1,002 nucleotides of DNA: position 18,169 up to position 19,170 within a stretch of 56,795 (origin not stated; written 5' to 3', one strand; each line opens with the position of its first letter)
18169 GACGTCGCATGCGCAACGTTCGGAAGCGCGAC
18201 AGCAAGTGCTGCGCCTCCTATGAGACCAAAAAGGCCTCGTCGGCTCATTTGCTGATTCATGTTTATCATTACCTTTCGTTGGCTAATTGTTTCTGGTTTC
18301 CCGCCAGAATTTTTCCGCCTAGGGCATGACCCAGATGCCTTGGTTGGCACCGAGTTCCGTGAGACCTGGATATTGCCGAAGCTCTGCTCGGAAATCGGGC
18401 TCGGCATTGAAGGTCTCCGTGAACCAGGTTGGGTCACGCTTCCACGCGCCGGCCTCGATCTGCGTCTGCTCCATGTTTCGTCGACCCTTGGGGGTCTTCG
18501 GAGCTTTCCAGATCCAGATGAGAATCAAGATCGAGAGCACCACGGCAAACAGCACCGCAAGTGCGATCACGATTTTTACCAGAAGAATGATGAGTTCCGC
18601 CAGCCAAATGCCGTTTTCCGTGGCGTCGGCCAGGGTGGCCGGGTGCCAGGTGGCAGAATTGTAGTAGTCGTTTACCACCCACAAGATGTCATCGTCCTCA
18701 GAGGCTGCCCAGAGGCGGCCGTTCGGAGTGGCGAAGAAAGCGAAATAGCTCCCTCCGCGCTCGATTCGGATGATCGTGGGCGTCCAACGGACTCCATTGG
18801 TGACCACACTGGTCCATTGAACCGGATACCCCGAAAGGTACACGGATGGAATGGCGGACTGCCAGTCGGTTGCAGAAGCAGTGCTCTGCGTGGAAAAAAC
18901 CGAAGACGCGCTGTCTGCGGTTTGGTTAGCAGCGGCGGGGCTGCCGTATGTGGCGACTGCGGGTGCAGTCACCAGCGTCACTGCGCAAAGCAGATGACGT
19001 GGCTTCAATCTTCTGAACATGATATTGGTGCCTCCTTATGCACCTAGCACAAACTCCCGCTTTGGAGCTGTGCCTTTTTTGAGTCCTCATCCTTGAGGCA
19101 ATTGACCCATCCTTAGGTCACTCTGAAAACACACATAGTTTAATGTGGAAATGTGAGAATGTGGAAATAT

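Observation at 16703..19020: Three tandem paralogues of an unknown signal-peptide/single-TM protein family on a high-GC island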

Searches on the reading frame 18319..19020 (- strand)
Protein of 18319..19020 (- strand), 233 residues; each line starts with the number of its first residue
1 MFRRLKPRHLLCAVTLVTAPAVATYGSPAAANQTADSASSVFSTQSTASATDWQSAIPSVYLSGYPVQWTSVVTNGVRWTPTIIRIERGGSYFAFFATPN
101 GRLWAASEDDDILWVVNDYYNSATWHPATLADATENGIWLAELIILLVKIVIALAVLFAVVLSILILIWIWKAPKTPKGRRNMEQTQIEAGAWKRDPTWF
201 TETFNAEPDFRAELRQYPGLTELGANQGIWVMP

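Call 7: search_protein_families(library=pfam, proteins=[window:18319-19020:-], max_evalue=0.1)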
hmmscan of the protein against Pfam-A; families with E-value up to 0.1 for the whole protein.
window:18319-19020:- (233 aa): 0 families

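Call 10: find_homologous_proteins(query=A1, max_evalue=0.001)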
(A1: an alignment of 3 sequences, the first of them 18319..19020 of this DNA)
Query A1 (3 sequences) (233 aa, profile of the alignment): 5 proteins with E <= 0.001 among 8000 candidates.
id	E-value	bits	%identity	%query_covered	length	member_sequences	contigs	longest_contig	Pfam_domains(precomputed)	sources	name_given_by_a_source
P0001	2.9e-93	329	85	100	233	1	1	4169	-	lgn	-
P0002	1.2e-92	327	38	81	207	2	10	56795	-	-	-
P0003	4.9e-83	296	27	42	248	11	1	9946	-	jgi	jgi:hypothetical protein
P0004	1.1e-61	226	98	61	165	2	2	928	-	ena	-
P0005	2.4e-60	222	56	100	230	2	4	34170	-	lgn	-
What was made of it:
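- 18319..19020 (-): Paralogue A (233 aa, A-type subfamily). It has an RR signal peptide, a Ser/Thr-rich linker, a beta-rich ectodomain (~res 50-130), a TM helix (~150-168), a K/R cluster, and a 65-aa tail ending GIWVMP. Orthologues P0001 (85% identical) and P0005 (56%), call 10.
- Checked: Profile hits to relatives reach E 1e-60 to 1e-93 (call 10).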

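Call 12: find_encoding_contigs(protein=P0005, flank=10000, max_places=6)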
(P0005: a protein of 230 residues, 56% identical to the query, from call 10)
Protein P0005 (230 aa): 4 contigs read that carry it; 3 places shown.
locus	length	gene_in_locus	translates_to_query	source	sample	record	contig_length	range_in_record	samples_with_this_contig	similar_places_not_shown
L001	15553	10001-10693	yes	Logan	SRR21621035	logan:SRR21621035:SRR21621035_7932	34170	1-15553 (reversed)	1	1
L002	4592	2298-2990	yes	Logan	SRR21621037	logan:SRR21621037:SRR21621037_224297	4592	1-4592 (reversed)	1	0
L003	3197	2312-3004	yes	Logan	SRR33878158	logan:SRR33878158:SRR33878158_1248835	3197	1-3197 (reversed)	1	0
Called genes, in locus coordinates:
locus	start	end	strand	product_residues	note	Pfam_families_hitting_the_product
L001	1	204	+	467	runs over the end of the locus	-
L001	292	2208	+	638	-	PF04542:Sigma70_r2 (weak), PF13022:HTH_Tnp_1_2 (faint)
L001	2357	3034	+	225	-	-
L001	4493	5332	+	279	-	-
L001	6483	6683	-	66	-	-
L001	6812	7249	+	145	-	-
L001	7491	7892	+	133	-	-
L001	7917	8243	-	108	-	PF01638:HxlR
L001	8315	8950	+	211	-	PF00881:Nitroreductase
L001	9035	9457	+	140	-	PF01878:EVE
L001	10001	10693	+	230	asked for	-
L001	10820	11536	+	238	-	-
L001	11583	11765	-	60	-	-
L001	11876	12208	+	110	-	-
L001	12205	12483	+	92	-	-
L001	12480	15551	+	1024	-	?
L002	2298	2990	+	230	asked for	-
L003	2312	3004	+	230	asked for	-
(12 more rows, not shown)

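Call 22: search_protein_representatives(alignment_id=A2)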
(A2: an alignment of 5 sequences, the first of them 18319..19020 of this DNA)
Query: 5 sequences, 230 profile positions. Proteins with E-value up to 0.001 (for the whole library): 19; up to 1e-10: 16; up to 1e-30: 9. The best 19 are listed.
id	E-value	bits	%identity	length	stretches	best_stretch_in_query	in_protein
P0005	3.7e-109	379.9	-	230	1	2-230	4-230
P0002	3.5e-77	275.3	-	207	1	16-230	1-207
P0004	2.8e-64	233.1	-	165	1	88-230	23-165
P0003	4.9e-60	219.2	-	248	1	2-227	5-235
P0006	3.8e-51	190.1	-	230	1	10-230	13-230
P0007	4.9e-47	176.6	-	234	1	12-230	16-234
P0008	2.3e-42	161.4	-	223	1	3-230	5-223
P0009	8.3e-38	146.4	-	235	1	4-226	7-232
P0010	1.8e-31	125.7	-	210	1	48-230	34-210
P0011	1.2e-30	123.0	-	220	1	10-227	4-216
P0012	3.0e-22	95.5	-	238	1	26-223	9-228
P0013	2.8e-20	89.1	-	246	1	11-212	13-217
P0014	4.5e-17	78.6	-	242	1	4-210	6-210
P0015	1.4e-12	63.9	-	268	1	3-177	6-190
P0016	2.4e-12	63.1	-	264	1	24-183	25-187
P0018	5.9e-10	55.3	-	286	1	40-214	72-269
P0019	5.8e-05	39.0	-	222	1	17-213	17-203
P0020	1.2e-04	37.9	-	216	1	16-216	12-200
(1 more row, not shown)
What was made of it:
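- Rarity: 5 clusters in 5.8 billion proteins (call 10) and 19 clusters in 1.84 billion representatives (call 22).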

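Call 28: find_related_loci(query=A4, collection=genome_contigs, flank=10000)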
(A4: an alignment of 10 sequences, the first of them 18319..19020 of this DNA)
Query A4 (233 aa) in genome_contigs; peptide patterns used: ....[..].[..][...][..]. (x = any residue, [..] = any of these).
22 stretches matched a pattern; 2 encode a relative of the query (tblastn E <= 1e-3); 1 distinct loci.
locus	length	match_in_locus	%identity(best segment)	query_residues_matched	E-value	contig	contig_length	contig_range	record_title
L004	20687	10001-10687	40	5-233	5e-47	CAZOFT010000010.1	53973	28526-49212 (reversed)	MAG TPA_asm: uncultured Gammaproteobacteria bacterium isolate SRP300315_co1_15 genome assembly, contig: NODE_303_length_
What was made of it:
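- The GTDB record is titled 'uncultured Gammaproteobacteria' (call 28).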

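Call 31: predict_structure(alignment_id=A2)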
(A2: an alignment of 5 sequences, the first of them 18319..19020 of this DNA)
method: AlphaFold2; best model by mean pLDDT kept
length: 233 residues; sequences in the alignment: 5
mean_pLDDT: 49.4   pTM: 0.30
mean pLDDT of the five models: 49.4, 49.2, 49.1, 48.7, 47.7
residues with pLDDT >= 90: 0; 70-90: 42; 50-70: 66; < 50: 125
segments of 3 or more residues with pLDDT < 50: 1-82, 174-207, 228-233
pLDDT, mean of each block of 10 residues (from residue 1): 36 35 28 26 29 39 38 37 55 62 68 73 74 58 64 77 77 47 36 34 41 54 51 38
secondary structure, 60 per line:
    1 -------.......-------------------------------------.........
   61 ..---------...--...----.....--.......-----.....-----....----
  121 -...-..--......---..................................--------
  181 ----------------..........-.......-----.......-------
elements in order: H8-14 H52-62 E72-74 E77-79 E84-88 E91-97 E103-107 E113-116 H130-135 H139-172 H197-206 H208-214 H220-226
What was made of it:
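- Tried and rejected: AF2 with 5 sequences was poor, pLDDT 49 (call 31).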

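Call 34: find_encoding_contigs(protein=P0002, flank=3000, max_places=10)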
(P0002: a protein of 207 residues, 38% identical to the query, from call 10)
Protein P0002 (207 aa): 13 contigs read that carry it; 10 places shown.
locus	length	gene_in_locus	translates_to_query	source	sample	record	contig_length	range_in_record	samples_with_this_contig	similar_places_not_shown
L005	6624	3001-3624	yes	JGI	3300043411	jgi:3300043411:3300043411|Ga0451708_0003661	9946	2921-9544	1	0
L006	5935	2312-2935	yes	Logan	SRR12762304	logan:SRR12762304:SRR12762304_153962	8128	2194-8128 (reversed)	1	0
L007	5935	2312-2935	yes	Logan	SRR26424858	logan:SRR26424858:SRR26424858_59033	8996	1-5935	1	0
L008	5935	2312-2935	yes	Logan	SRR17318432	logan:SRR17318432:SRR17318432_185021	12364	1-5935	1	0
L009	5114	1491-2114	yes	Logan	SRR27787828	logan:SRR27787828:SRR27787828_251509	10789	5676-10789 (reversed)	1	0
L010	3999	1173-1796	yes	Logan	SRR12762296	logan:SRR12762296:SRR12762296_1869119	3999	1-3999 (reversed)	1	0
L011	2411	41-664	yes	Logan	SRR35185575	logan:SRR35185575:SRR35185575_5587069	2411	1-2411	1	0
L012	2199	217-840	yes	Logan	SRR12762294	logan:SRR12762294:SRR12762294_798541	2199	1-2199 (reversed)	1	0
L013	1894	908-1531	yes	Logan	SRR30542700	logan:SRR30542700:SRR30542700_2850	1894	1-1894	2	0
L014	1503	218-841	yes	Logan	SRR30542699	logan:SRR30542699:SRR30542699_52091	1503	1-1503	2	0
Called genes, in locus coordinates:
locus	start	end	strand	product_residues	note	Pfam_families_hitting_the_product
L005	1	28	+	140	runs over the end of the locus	PF01878:EVE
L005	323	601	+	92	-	PF01541:GIY-YIG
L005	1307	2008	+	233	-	-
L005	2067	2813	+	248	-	-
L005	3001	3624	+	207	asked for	-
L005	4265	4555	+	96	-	-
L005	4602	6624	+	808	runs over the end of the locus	?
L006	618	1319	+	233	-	-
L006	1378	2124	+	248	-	-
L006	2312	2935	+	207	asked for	-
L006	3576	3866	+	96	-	-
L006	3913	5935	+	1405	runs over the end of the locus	?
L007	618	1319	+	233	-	-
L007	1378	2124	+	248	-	-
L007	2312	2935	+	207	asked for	-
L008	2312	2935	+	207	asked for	-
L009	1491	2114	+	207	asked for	-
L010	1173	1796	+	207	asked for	-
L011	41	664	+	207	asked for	-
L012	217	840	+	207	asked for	-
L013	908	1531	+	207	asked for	-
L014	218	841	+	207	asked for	-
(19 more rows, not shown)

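Call 35: find_encoding_contigs(protein=P0010, flank=10000, max_places=4)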
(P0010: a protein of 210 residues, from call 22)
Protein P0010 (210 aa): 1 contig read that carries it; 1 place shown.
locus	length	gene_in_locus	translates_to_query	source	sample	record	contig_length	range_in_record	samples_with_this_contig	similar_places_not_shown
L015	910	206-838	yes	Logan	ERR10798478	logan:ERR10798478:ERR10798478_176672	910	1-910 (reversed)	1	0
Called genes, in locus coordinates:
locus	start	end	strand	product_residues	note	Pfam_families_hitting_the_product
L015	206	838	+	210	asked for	-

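Call 36: find_encoding_contigs(protein=P0020, flank=10000, max_places=4)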
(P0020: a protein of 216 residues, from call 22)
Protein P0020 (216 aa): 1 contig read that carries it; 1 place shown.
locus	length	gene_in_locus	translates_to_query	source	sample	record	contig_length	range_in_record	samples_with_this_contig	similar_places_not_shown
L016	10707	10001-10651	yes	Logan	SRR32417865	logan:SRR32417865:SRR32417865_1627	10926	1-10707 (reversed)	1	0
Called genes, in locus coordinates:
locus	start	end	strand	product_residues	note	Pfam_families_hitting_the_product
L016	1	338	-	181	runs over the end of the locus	-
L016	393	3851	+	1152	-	-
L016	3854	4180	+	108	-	PF18895:T4SS_pilin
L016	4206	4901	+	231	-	PF00696:AA_kinase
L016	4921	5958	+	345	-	PF02463:SMC_N, PF13175:AAA_15, PF13476:AAA_23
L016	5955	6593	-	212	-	PF01789:PsbP (weak), PF08786:DcrB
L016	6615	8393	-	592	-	-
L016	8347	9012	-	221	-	PF03167:UDG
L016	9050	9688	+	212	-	PF18959:DUF5701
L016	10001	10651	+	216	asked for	-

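Call 38: search_protein_families(library=ncbifam, proteins=[window:18319-19020:-], max_evalue=0.01)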
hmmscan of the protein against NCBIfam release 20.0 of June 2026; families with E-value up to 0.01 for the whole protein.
window:18319-19020:- (233 aa): 0 families

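Call 40: find_related_loci(query=A4, collection=metagenome_contigs, flank=10000)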
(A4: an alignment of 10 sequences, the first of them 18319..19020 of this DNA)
Query A4 (233 aa) in metagenome_contigs; peptide patterns used: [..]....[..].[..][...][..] (x = any residue, [..] = any of these).
97 stretches matched a pattern; 1 encode a relative of the query (tblastn E <= 1e-3); 1 distinct loci.
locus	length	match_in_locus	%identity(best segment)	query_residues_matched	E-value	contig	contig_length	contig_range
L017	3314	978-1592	45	29-233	3e-45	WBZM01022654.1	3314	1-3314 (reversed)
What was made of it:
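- One GTDB species genome carries it (call 28) and one metagenome contig (call 40).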

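Call 42: find_related_loci(query=A4, collection=viral_contigs, flank=5000)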
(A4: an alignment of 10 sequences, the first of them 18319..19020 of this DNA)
Query A4 (233 aa) in viral_contigs; peptide patterns used: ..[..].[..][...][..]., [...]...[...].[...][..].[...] (x = any residue, [..] = any of these).
75 stretches matched a pattern, but none encodes a relative of the query by tblastn (E <= 1e-3).
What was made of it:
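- No viral contig does (call 42).
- Tried and rejected: Viral contigs gave no hit (call 42).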

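Call 43: find_encoding_contigs(protein=P0014, flank=10000, max_places=3)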
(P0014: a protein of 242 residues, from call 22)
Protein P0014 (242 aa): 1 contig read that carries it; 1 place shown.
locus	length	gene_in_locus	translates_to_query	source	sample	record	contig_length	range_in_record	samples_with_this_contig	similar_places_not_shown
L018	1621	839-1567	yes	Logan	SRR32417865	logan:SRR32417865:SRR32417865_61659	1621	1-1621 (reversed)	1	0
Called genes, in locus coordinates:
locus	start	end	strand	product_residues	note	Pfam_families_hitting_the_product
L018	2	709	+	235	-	?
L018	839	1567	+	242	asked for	-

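Call 44: find_encoding_contigs(protein=P0018, flank=10000, max_places=3)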
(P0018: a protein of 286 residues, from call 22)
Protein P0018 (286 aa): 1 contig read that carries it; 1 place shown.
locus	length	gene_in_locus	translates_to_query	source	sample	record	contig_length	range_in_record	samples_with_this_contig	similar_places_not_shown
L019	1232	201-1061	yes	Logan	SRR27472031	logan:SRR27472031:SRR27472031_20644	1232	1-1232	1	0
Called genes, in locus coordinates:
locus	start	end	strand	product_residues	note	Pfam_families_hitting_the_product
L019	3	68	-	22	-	?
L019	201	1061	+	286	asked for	-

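Call 45: find_encoding_contigs(protein=P0019, flank=10000, max_places=3)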
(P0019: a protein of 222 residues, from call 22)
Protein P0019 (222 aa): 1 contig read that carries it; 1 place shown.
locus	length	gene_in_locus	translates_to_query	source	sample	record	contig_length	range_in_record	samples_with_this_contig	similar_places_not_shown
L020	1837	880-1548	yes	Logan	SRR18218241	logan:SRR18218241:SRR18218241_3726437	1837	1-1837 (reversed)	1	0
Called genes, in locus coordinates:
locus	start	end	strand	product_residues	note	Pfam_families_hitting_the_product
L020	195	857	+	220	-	-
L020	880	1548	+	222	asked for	-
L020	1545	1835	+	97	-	?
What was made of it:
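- On Horizontally acquired genomic island: Every one with more than a few kb of recoverable context (window, L001, L004, L016) sits in the same kind of mid-GC contig; the rest are on contigs too short to judge (calls 22, 34-36, 43-45).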

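Call 46: predict_structure(alignment_id=A3)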
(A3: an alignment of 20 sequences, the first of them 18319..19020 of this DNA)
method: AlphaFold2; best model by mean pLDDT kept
length: 233 residues; sequences in the alignment: 20
mean_pLDDT: 72.1   pTM: 0.39
mean pLDDT of the five models: 72.1, 70.2, 70.2, 68.5, 66.6
residues with pLDDT >= 90: 50; 70-90: 90; 50-70: 49; < 50: 44
segments of 3 or more residues with pLDDT < 50: 1-6, 8-10, 19-21, 23-47, 177-180
pLDDT, mean of each block of 10 residues (from residue 1): 44 51 42 37 44 62 84 83 89 90 92 92 89 67 80 94 92 59 53 64 80 86 84 72
secondary structure, 60 per line:
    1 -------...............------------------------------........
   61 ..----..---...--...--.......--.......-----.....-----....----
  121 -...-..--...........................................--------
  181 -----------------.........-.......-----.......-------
elements in order: H8-22 H53-62 E72-74 E77-79 E82-88 E91-97 E103-107 E113-116 H130-172 H198-206 H208-214 H220-226
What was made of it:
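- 18319..19020 (-): AF2 model, call 46 (ectodomain pLDDT 83-92).
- Structure: AF2 ectodomain pLDDT 83-92, TM helix, and three tail helices at pLDDT ~80-86 (call 46).
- Tried and rejected: With 20 sequences it was usable, pLDDT 72 (call 46).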

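Call 50: fold_search(model_id=the predicted structure, library=pdb)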
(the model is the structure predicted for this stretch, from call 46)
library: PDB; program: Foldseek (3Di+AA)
matches with E <= 10: 289; with E <= 0.001: 0
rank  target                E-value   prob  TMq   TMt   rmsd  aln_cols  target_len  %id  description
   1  9cu3_B                5.7e-01  0.20  0.15  0.17  13.0        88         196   12  Allosteric mechanism of DriD transcription activator (released 2025-04-23)
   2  9fnd_X                7.2e-01  0.14  0.12  0.09  14.1        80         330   14  Transcriptional activator PafBC bound to mycobacterial RNA polymerase (released 2025-02-12)
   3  7qfz_A                7.6e-01  0.12  0.13  0.11  11.9        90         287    9  BrxR, a WYL-domain containing transcriptional regulator (released 2022-05-18)
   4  9fnd_Y                9.6e-01  0.11  0.13  0.10  14.0        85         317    9  Transcriptional activator PafBC bound to mycobacterial RNA polymerase (released 2025-02-12)
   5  8xl0_F                1.1e+00  0.07  0.11  0.03  13.8        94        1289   11  Citrate-induced filament of human acetyl-coenzyme A carboxylase 1 (ACC1-citrate) (released 2024-10-23)
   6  7qfz_B                1.1e+00  0.08  0.13  0.11  12.2        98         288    9  BrxR, a WYL-domain containing transcriptional regulator (released 2022-05-18)
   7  7yx0_C                1.2e+00  0.11  0.14  0.20  13.5       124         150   20  Crystal structure of the full-length short LOV protein SBW25-LOV from Pseudomonas fluorescens (light state) (released 2023-05-24)
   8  7qfz_D                1.2e+00  0.08  0.13  0.11  12.2        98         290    9  BrxR, a WYL-domain containing transcriptional regulator (released 2022-05-18)
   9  9cu3_A                1.3e+00  0.13  0.15  0.17  14.5       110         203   13  Allosteric mechanism of DriD transcription activator (released 2025-04-23)
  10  7qfz_C                1.3e+00  0.09  0.13  0.11  11.9        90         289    9  BrxR, a WYL-domain containing transcriptional regulator (released 2022-05-18)
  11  7r4s_B                1.4e+00  0.05  0.10  0.14  14.2       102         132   16  Crystal structure of PpSB1-LOV-I48T mutant (dark state) (released 2022-12-21)
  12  7tzv_A                1.5e+00  0.12  0.15  0.17  13.7        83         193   12  Structure of DriD C-domain bound to 9mer ssDNA (released 2022-06-01)
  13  4oqd_C                1.6e+00  0.13  0.13  0.13  12.9        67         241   16  Crystal structure of the tylM1 N,N-dimethyltransferase in complex with SAH and TDP-Qui3NMe2 (released 2014-02-26)
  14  3pfg                  1.8e+00  0.13  0.12  0.12  11.6        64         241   16  X-Ray crystal structure the N,N-dimethyltransferase TylM1 from Streptomyces fradiae in complex with SAM and dTDP-phenol (released 2010-12-15)
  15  7r5n_A                1.9e+00  0.11  0.14  0.19  14.1       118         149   15  Crystal structure of the full-length short LOV protein PF5-LOV from Pseudomonas fluorescens (dark state) (released 2023-08-23)
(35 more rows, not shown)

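Call 53: list_cluster_members(proteins=[window:18319-19020:-, window:17514-18260:-, P0002, window:35142-36230:+, window:46546-47520:+, window:53438-54451:-, window:21943-23043:+, window:26234-27985:-, window:4873-5622:-, P0009])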
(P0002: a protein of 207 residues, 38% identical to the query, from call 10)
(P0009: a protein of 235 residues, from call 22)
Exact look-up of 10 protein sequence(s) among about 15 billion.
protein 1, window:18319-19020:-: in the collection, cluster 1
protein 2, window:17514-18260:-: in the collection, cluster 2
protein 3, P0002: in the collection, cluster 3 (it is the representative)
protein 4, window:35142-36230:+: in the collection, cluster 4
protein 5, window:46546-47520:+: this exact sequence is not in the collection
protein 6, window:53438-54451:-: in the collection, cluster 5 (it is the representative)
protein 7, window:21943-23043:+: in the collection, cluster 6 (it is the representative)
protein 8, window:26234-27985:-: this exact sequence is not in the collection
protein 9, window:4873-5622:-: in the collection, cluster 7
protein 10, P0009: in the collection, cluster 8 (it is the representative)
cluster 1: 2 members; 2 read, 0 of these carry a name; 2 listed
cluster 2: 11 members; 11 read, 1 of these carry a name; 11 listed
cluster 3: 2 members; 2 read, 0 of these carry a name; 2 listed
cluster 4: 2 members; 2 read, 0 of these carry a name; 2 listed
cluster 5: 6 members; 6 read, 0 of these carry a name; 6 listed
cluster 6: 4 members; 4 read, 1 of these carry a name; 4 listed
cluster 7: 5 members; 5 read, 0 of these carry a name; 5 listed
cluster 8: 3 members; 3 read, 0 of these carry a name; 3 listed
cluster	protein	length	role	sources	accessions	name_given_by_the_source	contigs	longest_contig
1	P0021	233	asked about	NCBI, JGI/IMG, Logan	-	-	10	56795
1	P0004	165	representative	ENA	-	-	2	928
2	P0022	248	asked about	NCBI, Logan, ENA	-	-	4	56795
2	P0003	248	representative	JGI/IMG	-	hypothetical protein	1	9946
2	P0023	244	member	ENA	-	-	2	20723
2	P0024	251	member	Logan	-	-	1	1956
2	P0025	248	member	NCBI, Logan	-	-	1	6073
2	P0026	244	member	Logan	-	-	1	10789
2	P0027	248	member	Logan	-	-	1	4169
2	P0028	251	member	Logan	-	-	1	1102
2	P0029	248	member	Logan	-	-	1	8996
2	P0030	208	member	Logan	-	-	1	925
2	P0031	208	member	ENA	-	-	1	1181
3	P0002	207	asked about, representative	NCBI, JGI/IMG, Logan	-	-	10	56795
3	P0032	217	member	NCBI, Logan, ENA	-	-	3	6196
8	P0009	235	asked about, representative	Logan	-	-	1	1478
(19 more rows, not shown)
